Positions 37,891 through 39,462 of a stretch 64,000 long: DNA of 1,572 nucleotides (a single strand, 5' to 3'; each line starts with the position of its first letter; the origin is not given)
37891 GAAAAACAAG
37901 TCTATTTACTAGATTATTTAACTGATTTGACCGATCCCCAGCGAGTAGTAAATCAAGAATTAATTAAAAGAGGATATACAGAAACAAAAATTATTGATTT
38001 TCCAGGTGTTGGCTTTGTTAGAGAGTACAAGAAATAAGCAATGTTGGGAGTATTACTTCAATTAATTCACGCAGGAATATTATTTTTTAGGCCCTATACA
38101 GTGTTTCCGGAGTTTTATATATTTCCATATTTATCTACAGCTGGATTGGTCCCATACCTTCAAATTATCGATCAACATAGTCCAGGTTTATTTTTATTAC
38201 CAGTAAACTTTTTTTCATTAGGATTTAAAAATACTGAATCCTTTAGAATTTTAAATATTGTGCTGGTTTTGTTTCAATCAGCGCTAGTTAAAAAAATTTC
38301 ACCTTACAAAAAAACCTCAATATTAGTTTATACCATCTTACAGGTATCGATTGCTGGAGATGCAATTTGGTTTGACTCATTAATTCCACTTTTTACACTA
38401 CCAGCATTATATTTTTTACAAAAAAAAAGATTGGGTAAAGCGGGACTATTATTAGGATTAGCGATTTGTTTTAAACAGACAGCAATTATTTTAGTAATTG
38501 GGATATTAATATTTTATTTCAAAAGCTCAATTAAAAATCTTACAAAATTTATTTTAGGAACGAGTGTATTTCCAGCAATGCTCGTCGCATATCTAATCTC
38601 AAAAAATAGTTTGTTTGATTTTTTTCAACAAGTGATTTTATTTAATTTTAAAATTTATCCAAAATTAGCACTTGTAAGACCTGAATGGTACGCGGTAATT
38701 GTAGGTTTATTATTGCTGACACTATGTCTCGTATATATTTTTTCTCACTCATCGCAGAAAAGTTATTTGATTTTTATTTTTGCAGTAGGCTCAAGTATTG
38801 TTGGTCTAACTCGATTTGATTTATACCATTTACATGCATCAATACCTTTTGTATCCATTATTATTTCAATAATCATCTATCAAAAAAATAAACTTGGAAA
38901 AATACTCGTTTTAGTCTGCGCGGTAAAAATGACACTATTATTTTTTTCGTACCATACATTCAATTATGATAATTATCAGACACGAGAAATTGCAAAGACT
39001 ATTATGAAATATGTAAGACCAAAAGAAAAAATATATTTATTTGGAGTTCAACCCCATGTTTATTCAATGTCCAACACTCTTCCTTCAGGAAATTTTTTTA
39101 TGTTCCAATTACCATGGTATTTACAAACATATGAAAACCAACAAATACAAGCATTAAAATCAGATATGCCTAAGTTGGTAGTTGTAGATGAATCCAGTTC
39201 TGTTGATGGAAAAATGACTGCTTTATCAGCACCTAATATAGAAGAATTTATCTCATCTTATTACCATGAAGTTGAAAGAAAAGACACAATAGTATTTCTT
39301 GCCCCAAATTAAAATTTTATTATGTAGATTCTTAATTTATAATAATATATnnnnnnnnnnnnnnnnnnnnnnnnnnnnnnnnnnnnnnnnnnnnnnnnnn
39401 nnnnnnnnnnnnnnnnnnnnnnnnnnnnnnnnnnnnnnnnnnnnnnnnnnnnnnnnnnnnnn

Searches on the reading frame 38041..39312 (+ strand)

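Call 7: search_protein_families(library=pfam, proteins=[window:38041-39312:+], max_evalue=0.0001)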
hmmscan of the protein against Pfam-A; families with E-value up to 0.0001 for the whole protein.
window:38041-39312:+ (423 aa): 0 families

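Call 54: search_protein_families(library=pfam, proteins=[window:38041-39312:+], max_evalue=0.01)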
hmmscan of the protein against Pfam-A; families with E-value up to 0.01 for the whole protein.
window:38041-39312:+ (423 aa): 1 family
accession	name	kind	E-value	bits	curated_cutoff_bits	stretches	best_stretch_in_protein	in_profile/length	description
PF09594.16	GT87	-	0.0018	18.5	25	1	117-233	82-212/237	Glycosyltransferase family 87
